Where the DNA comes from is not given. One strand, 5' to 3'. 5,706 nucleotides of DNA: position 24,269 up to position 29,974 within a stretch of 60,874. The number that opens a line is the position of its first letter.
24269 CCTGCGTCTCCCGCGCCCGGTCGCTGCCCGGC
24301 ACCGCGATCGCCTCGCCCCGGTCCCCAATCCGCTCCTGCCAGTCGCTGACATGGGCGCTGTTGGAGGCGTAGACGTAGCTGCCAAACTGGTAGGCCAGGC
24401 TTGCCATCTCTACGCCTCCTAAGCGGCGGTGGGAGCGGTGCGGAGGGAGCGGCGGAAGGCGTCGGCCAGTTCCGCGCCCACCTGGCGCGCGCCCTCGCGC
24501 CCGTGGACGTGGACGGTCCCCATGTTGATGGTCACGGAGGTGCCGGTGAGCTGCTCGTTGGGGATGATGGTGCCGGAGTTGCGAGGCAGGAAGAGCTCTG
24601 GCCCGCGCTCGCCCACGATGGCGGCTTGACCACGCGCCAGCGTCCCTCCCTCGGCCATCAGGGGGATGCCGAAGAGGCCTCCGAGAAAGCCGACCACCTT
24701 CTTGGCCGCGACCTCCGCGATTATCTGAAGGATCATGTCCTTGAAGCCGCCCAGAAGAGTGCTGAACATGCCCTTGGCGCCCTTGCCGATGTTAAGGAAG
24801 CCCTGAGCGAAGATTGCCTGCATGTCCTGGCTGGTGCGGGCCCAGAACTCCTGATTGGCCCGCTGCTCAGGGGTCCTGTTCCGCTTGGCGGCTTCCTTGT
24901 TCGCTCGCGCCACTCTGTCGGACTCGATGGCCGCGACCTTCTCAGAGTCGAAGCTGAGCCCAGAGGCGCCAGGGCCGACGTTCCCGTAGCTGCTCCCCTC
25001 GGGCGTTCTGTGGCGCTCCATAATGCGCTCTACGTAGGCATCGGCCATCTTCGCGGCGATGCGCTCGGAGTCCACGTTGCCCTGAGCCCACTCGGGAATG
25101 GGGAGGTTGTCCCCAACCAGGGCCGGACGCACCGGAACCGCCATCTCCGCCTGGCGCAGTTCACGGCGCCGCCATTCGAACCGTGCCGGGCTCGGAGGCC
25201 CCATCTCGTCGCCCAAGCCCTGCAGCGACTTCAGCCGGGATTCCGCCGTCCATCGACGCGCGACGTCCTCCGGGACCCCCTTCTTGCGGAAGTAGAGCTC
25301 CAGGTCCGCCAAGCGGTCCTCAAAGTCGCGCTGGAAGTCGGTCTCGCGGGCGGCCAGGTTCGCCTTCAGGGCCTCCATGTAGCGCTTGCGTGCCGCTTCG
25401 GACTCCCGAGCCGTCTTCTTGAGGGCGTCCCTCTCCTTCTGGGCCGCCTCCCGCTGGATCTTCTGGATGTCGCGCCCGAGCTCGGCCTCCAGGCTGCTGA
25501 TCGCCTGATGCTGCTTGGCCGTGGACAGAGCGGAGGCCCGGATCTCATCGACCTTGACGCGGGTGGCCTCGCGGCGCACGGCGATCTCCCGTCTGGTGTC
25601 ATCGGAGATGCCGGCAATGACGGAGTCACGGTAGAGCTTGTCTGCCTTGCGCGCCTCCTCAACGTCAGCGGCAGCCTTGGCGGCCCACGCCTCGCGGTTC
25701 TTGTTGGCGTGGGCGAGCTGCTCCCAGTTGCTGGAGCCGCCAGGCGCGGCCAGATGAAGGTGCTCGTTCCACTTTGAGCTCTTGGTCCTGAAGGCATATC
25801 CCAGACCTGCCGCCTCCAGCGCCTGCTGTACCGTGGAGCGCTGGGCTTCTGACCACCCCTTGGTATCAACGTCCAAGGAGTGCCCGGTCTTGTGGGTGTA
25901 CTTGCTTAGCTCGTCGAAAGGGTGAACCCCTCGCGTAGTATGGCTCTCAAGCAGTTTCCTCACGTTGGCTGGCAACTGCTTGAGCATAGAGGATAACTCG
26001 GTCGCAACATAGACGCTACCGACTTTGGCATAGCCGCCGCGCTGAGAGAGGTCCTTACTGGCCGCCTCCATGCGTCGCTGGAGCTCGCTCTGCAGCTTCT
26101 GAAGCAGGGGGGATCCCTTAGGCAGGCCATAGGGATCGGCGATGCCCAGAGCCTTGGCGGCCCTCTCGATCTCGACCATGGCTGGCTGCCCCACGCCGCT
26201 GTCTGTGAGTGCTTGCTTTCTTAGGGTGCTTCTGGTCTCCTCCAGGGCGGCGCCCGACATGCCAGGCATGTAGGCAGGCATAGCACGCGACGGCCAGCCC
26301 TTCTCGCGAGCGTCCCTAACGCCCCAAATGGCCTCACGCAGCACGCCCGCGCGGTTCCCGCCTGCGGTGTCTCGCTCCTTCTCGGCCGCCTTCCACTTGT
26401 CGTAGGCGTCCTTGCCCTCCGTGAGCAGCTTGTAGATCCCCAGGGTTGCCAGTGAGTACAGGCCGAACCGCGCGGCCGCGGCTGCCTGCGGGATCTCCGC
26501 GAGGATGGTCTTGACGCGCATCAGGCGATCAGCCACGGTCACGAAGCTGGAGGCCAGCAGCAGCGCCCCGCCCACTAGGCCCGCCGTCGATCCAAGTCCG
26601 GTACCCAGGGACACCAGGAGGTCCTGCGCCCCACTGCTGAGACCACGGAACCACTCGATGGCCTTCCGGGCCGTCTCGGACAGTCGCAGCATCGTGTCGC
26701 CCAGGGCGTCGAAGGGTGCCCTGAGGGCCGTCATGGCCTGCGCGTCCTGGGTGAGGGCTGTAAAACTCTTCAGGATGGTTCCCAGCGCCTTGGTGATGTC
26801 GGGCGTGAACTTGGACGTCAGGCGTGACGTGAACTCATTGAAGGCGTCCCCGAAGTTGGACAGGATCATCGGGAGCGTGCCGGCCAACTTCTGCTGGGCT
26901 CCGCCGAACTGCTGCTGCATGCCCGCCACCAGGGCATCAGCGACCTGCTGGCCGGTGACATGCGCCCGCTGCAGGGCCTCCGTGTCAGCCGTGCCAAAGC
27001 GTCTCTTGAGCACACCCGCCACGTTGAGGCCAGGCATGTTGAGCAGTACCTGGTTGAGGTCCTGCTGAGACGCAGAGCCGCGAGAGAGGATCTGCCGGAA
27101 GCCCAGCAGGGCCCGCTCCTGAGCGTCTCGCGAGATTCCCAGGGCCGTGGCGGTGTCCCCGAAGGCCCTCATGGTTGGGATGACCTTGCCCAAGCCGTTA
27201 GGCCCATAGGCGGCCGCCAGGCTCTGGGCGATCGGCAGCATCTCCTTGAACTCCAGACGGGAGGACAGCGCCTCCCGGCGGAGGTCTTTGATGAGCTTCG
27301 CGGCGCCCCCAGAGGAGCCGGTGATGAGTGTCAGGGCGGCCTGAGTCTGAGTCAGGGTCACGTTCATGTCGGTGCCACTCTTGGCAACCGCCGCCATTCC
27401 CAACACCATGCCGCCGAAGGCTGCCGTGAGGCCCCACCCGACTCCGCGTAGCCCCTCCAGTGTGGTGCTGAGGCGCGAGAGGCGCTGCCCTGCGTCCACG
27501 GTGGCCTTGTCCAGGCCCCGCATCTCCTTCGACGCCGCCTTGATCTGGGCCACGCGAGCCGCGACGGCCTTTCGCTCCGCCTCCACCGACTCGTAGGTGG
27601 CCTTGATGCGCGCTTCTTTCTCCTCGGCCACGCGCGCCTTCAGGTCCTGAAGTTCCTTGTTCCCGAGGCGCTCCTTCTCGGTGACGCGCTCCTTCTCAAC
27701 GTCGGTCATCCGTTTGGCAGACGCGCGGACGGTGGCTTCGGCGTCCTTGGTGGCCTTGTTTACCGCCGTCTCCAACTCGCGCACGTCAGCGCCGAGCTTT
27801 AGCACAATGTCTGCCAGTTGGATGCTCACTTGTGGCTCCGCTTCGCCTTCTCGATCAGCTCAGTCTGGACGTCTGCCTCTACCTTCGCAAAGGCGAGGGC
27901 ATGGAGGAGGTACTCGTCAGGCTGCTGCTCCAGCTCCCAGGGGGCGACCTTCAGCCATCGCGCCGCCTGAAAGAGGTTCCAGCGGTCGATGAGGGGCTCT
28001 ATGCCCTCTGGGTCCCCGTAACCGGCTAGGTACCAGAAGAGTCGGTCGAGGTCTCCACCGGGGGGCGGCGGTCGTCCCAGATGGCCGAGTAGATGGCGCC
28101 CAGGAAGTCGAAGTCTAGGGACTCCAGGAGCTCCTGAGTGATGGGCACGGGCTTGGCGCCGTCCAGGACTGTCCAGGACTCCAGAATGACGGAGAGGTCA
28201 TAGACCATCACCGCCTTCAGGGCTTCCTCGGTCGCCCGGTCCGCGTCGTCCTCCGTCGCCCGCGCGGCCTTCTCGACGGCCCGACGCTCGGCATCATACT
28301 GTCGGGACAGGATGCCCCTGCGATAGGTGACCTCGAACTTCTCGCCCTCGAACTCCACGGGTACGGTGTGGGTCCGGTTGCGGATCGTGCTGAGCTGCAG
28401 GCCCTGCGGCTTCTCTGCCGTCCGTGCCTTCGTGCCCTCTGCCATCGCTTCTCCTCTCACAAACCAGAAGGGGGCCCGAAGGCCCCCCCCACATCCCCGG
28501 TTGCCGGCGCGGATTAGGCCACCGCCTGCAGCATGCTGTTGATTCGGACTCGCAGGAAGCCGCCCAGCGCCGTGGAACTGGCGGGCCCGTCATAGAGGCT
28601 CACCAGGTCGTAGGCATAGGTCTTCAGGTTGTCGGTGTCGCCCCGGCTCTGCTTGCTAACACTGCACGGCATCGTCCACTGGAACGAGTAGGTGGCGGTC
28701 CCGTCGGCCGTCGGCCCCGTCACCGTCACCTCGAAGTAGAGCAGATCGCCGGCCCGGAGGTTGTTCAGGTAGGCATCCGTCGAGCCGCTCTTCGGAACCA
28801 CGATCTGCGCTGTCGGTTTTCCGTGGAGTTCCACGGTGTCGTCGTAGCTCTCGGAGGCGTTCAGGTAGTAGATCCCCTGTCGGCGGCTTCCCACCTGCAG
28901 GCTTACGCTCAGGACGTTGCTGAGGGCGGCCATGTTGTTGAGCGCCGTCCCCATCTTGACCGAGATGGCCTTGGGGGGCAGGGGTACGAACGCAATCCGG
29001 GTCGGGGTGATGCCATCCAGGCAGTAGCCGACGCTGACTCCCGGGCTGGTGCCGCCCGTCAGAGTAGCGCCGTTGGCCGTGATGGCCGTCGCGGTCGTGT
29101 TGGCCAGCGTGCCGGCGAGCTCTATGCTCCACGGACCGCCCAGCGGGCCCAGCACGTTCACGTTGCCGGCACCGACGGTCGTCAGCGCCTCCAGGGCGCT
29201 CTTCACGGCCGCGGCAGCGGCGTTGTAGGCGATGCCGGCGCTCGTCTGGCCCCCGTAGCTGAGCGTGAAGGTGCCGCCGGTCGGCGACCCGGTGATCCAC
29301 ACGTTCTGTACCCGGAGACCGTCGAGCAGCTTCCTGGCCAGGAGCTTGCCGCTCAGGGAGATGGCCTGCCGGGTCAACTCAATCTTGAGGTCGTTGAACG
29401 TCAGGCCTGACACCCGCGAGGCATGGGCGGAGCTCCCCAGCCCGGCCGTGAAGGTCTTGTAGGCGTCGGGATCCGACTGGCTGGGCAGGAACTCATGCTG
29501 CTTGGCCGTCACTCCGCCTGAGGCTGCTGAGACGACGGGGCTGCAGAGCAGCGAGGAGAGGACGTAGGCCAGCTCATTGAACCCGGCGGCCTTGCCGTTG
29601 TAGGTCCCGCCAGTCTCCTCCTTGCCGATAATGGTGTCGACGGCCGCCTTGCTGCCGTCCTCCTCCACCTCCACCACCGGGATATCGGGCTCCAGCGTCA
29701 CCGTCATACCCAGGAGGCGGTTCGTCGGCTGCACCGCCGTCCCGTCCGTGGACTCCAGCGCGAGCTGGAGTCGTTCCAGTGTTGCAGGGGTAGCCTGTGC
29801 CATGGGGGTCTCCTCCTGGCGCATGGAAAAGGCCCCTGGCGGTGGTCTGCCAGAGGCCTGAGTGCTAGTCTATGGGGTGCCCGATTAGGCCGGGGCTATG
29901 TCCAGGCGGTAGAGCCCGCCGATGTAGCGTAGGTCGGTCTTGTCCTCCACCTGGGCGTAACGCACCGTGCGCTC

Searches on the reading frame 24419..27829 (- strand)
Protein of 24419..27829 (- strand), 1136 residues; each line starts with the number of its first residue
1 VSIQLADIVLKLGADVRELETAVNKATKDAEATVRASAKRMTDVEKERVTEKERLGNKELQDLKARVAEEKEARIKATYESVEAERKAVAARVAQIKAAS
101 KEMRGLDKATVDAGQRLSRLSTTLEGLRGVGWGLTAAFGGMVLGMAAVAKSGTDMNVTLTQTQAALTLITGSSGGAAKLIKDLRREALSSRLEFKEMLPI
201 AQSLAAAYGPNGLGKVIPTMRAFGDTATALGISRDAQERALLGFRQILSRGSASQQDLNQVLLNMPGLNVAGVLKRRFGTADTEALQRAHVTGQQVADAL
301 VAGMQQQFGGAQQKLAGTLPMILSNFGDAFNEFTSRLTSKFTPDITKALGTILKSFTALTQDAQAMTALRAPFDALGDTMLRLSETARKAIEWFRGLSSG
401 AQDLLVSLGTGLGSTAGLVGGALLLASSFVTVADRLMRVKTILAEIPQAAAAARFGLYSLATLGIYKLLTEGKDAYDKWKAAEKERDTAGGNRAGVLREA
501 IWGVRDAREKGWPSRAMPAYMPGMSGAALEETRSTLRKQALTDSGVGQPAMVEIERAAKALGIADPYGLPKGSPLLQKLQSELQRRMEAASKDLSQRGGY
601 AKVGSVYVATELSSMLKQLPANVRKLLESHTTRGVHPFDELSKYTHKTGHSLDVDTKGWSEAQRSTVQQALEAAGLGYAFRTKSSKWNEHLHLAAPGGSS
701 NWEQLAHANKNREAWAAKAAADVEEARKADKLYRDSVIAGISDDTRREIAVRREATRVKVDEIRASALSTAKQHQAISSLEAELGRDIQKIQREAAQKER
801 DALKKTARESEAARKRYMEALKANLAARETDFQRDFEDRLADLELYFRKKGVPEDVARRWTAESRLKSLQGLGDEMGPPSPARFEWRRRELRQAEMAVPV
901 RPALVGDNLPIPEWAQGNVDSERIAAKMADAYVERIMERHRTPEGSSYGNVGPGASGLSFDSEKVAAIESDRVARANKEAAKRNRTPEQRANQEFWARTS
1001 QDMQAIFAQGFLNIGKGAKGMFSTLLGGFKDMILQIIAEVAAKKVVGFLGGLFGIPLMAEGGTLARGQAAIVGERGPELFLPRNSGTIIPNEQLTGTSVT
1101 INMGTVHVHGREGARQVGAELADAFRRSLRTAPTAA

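Call 15: search_protein_families(library=phrogs, proteins=[window:24419-27829:-], max_evalue=0.00001)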
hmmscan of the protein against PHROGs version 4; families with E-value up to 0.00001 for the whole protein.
window:24419-27829:- (1136 aa): 3 families
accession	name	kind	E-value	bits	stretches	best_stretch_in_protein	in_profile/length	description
phrog_12798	-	tail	1.6e-09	37.6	1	129-340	39-249/1031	tail length tape measure protein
phrog_30701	-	unknown function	5.6e-09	37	1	1048-1131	102-184/188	-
phrog_167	-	tail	2.3e-08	33.2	1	15-1075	212-1048/1555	tail length tape measure protein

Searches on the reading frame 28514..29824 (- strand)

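Call 15: search_protein_families(library=phrogs, proteins=[window:28514-29824:-], max_evalue=0.00001)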
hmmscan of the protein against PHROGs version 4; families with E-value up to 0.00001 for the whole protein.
window:28514-29824:- (436 aa): 3 families
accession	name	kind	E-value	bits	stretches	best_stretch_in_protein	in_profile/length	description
phrog_10909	-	tail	1.9e-15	58.1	1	174-265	206-289/290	major tail protein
phrog_2839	-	tail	6.1e-13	49.1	1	173-266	62-150/581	tail sheath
phrog_5042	-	unknown function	5.9e-06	27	1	192-271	134-213/227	-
